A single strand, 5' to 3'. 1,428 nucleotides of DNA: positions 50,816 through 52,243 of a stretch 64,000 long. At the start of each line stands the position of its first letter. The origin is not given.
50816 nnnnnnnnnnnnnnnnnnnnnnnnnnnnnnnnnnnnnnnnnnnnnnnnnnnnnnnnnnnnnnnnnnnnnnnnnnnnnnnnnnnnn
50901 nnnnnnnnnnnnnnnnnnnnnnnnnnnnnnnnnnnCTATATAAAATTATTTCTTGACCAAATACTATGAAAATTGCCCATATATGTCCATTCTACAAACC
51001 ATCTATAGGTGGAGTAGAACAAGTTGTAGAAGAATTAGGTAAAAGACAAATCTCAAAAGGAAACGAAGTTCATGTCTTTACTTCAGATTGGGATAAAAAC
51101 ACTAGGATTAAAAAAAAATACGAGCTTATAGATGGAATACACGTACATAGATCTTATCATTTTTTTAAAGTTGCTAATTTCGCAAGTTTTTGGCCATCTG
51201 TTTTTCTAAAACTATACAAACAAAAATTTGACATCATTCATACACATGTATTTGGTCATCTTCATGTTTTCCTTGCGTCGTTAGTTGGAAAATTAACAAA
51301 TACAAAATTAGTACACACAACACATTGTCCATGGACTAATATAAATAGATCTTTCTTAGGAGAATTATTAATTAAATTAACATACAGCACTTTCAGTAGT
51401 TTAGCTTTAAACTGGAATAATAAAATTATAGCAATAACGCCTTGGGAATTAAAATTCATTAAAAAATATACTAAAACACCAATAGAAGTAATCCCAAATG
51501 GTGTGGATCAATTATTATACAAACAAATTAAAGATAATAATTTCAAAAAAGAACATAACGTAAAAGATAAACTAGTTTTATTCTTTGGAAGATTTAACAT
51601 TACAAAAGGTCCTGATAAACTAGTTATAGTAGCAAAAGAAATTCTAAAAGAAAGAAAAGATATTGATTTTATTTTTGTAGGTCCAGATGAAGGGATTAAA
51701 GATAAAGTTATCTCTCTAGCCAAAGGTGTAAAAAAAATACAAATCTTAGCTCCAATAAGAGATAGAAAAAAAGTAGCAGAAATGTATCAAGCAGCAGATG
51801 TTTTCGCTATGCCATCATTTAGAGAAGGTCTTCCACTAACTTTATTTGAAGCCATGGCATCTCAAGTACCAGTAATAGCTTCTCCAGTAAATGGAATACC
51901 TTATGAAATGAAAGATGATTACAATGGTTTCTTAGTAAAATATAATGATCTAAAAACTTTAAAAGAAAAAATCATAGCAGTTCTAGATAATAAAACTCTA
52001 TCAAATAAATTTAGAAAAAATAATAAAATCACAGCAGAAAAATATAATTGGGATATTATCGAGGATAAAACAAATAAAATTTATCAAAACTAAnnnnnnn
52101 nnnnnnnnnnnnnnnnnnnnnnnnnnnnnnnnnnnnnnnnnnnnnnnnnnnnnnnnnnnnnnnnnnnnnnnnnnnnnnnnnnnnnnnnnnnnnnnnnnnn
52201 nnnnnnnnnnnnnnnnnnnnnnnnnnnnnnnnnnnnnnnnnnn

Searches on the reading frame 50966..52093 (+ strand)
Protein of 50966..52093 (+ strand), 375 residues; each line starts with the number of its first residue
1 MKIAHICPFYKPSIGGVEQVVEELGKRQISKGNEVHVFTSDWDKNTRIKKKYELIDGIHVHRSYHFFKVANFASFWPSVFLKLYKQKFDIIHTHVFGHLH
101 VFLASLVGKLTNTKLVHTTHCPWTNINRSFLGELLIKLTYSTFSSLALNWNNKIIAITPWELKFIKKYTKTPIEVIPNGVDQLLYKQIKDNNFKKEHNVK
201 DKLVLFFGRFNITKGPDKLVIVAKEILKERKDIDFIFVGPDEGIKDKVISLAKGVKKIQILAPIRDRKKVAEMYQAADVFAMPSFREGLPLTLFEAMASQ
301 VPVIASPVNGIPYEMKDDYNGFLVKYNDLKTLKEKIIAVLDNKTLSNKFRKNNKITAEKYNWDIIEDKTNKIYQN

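Call 23: find_encoding_contigs(protein=window:50966-52093:+, flank=10000, max_places=1)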
Protein window:50966-52093:+ (375 aa): 4 contigs read that carry it; 1 place shown.
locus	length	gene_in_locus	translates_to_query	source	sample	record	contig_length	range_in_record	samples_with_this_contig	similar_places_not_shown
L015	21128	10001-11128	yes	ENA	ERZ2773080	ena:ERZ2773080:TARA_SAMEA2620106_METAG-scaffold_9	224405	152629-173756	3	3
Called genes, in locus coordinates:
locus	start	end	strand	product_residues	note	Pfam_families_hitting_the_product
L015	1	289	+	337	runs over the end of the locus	PF00106:adh_short (weak), PF01073:3Beta_HSD, PF01370:Epimerase, PF02719:Polysacc_synt_2, PF04321:RmlD_sub_bind (weak), PF05368:NmrA (faint), PF13460:NAD_binding_10, PF16363:GDP_Man_Dehyd, +1 more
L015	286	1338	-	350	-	PF13439:Glyco_transf_4 (weak), PF00534:Glycos_transf_1, PF13692:Glyco_trans_1_4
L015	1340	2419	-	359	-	PF02350:Epimerase_2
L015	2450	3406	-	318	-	PF04321:RmlD_sub_bind, PF05368:NmrA (weak), PF01073:3Beta_HSD, PF01370:Epimerase, PF02719:Polysacc_synt_2, PF07993:NAD_binding_4, PF13460:NAD_binding_10 (weak), PF16363:GDP_Man_Dehyd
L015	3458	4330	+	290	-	PF02522:Antibiotic_NAT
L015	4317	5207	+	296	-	-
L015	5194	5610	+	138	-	PF01575:MaoC_dehydratas, PF13452:FAS1_DH_region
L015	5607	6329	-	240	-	PF00106:adh_short, PF08659:KR, PF23441:SDR (weak), PF13561:adh_short_C2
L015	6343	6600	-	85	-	-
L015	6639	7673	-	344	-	PF12689:Acid_PPase (faint), PF00702:Hydrolase (weak), PF13419:HAD_2, PF00583:Acetyltransf_1 (weak), PF13508:Acetyltransf_7 (weak)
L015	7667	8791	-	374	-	PF00162:PGK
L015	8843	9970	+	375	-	PF13439:Glyco_transf_4, PF13579:Glyco_trans_4_4, PF00534:Glycos_transf_1, PF13692:Glyco_trans_1_4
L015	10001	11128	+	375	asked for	PF13439:Glyco_transf_4, PF13579:Glyco_trans_4_4, PF20706:GT4-conflict, PF00534:Glycos_transf_1, PF13692:Glyco_trans_1_4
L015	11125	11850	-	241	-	PF00535:Glycos_transf_2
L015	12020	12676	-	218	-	-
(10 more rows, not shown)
